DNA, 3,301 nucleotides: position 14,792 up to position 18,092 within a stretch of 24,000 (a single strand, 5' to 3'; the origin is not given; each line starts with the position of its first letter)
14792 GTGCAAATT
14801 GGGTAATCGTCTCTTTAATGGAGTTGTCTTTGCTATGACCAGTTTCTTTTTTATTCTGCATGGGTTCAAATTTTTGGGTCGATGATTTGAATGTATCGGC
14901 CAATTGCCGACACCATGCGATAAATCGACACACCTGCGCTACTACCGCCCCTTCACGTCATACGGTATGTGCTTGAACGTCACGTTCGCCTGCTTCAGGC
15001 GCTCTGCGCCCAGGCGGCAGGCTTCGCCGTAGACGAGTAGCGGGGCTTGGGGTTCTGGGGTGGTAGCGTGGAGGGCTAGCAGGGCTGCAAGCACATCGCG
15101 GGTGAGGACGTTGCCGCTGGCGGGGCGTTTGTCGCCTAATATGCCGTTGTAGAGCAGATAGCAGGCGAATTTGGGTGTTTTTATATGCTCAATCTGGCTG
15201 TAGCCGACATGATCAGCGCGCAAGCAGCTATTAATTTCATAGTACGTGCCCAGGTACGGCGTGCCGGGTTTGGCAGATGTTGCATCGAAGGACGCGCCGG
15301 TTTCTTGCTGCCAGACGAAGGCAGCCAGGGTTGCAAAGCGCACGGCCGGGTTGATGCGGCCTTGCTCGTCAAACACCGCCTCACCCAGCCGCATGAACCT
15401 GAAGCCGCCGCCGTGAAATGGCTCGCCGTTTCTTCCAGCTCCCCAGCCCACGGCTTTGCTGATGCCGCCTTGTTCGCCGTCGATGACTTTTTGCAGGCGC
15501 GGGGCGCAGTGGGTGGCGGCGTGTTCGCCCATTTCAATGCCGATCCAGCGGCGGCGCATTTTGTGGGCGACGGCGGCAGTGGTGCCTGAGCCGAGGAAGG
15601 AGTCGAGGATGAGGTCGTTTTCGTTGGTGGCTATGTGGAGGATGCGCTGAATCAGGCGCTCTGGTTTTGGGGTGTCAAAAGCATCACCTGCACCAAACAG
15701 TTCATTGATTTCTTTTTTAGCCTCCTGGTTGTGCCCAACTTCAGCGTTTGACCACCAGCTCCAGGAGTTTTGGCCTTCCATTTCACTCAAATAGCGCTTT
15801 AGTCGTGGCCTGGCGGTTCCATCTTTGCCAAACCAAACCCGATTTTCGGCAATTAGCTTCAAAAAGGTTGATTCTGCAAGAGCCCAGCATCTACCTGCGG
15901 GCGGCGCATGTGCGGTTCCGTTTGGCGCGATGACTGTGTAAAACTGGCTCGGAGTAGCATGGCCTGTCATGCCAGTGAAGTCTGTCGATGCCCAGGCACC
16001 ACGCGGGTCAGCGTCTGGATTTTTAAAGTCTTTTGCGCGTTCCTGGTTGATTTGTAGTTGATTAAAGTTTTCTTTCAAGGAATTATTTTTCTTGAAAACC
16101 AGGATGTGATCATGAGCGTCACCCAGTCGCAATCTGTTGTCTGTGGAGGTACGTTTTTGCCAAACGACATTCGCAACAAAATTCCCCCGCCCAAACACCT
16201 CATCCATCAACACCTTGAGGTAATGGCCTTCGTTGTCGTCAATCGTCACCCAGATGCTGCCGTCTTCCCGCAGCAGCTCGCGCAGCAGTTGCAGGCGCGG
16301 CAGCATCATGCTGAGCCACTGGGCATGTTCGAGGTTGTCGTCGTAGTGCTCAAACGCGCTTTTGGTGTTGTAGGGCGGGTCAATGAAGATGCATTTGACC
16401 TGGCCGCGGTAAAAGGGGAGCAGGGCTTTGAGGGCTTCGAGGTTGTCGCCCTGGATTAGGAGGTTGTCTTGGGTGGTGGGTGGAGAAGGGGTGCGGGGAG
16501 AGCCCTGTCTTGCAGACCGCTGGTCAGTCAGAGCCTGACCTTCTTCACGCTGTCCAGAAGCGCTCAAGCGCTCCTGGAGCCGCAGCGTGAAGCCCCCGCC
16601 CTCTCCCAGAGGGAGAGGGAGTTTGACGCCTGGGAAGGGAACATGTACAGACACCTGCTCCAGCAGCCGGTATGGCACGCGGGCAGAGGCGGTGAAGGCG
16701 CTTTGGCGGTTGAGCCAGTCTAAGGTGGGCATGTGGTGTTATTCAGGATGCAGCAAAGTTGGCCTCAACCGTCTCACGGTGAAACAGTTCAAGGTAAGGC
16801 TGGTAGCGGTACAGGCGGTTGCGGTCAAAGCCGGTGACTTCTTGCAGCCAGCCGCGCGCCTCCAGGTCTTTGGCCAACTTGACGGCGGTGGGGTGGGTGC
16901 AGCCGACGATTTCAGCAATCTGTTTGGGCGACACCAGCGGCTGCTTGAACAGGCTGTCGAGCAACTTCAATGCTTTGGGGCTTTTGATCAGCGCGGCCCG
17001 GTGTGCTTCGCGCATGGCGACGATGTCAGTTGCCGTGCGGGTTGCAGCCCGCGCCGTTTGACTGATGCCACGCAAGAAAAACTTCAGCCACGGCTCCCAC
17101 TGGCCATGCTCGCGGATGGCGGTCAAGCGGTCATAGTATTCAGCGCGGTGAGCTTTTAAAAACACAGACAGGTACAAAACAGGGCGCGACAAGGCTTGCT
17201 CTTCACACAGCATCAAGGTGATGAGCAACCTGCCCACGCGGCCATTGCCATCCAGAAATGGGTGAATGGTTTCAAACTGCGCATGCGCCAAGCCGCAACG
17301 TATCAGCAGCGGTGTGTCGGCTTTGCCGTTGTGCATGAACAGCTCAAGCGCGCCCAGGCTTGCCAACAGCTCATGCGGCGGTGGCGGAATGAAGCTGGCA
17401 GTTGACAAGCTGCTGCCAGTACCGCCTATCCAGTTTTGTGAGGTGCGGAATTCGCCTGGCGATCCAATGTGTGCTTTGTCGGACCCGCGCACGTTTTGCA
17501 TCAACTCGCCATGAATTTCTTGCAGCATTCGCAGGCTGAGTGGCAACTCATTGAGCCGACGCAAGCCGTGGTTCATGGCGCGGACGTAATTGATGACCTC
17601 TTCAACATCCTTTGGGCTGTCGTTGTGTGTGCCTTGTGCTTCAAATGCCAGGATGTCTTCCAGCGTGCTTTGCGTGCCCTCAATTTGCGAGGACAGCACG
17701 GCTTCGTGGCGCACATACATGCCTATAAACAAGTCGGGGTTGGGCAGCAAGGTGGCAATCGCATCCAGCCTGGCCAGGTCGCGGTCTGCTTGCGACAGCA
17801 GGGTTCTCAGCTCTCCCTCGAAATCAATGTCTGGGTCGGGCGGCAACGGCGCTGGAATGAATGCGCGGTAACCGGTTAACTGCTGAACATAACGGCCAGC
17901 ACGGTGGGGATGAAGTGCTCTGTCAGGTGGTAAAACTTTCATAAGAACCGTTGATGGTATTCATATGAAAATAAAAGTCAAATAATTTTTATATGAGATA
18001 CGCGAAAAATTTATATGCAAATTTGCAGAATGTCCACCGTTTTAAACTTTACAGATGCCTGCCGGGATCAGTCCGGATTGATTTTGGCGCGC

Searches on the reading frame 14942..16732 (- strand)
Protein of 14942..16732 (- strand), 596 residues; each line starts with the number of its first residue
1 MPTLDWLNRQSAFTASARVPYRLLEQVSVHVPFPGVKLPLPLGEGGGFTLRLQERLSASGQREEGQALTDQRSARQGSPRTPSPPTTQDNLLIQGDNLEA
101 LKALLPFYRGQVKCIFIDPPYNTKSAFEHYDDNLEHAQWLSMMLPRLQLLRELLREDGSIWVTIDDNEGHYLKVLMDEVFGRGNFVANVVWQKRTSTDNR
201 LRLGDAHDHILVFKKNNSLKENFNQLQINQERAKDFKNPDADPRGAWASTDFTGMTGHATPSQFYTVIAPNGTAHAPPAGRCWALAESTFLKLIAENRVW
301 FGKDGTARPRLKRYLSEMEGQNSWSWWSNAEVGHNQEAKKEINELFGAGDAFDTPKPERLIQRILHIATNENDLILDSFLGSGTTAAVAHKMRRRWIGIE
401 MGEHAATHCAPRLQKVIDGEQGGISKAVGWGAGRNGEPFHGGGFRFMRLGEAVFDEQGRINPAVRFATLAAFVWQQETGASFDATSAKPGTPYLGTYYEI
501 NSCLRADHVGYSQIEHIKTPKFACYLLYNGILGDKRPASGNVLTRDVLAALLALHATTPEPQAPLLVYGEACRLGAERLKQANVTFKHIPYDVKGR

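Call 5: search_protein_families(library=pfam, proteins=[window:14942-16732:-])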
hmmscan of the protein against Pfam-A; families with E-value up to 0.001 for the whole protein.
window:14942-16732:- (596 aa): 1 family
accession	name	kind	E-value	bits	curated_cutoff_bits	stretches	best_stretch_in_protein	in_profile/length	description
PF01555.25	N6_N4_Mtase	-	1.1e-49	169.8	26.7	1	112-406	1-216/221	DNA methylase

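Call 68: search_protein_families(library=padloc, proteins=[window:14942-16732:-], max_evalue=0.01)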
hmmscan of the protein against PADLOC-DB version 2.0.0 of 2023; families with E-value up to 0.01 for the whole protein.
window:14942-16732:- (596 aa): 62 families (the best 25 are shown)
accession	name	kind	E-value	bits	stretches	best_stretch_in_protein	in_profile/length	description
PDLC03644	MTase_III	-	1e-176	586.9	2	84-595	33-541/542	Type III methyltransferase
PDLC03636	MTase_III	-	3.4e-118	393.9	1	86-461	43-445/575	Type III methyltransferase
PDLC03634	MTase_III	-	5.2e-85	284.6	2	136-399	170-442/621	Type III methyltransferase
PDLC03635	MTase_III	-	8.9e-79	263.9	2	86-232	215-366/708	Type III methyltransferase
PDLC03637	MTase_III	-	4.1e-78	261.3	1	87-388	119-434/513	Type III methyltransferase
PDLC03641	MTase_III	-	2.3e-73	245.8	2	135-389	180-428/657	Type III methyltransferase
PDLC03638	MTase_III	-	3.4e-73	245.3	1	89-429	380-693/816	Type III methyltransferase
PDLC03640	MTase_III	-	1.1e-65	220.2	3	231-420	251-450/654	Type III methyltransferase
PDLC03354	MTase_II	-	1.9e-46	156.9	1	58-415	29-384/425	Type II methyltransferase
PDLC03642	MTase_III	-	2.9e-36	123.2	1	90-390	83-380/528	Type III methyltransferase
PDLC03639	MTase_III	-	7.3e-34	115.1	2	86-292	84-294/639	Type III methyltransferase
PDLC03300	MTase_II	-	3.3e-33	113.1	2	125-231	74-177/302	Type II methyltransferase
PDLC03643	MTase_III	-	1.5e-32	111.3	1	143-388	1-247/465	Type III methyltransferase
PDLC03633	MTase_III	-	3.5e-31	106.6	3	350-416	290-356/616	Type III methyltransferase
PDLC03339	MTase_II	-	1.1e-30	104.8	2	89-222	3-143/399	Type II methyltransferase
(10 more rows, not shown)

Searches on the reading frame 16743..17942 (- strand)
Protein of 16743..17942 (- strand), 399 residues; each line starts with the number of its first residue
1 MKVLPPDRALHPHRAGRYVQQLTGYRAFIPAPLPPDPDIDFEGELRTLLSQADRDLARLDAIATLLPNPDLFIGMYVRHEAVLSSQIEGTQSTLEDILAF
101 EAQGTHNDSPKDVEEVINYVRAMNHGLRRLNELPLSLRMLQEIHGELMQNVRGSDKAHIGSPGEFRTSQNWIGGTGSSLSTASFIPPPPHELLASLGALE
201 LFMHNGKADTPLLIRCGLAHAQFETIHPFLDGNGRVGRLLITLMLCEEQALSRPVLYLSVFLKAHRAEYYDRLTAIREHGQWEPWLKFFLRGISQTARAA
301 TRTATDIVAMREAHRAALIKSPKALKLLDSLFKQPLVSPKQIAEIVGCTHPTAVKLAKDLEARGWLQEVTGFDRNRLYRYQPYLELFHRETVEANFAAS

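Call 5: search_protein_families(library=pfam, proteins=[window:16743-17942:-])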
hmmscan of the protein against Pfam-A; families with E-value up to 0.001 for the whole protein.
window:16743-17942:- (399 aa): 7 families
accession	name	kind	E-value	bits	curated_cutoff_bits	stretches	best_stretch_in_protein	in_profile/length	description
PF13784.11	Fic_N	-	7.6e-31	106.4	26.7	1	48-127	3-81/82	Fic/DOC family N-terminal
PF02661.23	Fic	-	1.5e-19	71.1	24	1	134-245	1-93/93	Fic/DOC family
PF12802.13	MarR_2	-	0.00034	21.2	27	0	335-367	18-51/61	MarR family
PF25213.1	HVO_A0261_N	-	0.00041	20.6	35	1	316-370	5-58/86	HVO_A0261 N-terminal domain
PF11972.14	HTH_13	-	0.00058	20.3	26.1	0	326-376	3-49/54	HTH DNA binding domain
PF01047.28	MarR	-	0.00075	19.8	24.6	0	322-367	3-48/59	MarR family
PF09339.16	HTH_IclR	-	0.00076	19.6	22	0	323-368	4-50/52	IclR helix-turn-helix domain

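Call 68: search_protein_families(library=padloc, proteins=[window:16743-17942:-], max_evalue=0.01)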
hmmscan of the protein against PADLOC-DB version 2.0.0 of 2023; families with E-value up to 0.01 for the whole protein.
window:16743-17942:- (399 aa): 8 families
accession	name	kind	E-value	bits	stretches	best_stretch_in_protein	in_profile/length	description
PDLC03963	SoFic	-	2.3e-120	400.3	1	24-389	5-360/361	-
PDLC04836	PDC-S04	-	4e-19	66.8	1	84-280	33-216/244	-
PDLC04837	PDC-S04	-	5.5e-19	66.4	1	84-283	33-214/234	-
PDLC04840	PDC-S04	-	9.6e-19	66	1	81-273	16-196/227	-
PDLC04966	PDC-S24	-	3.2e-18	63.9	1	132-275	229-367/497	-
PDLC04839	PDC-S04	-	4.2e-09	34.4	1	178-249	93-163/205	-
PDLC04838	PDC-S04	-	1.3e-05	23.1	1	112-246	41-163/209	-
PDLC01438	Csa3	-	0.0088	14.1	0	314-380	140-201/305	"CAS-I,CAS-II,CAS-III,CAS-IV,CAS-V,CAS-VI; associated_signaling"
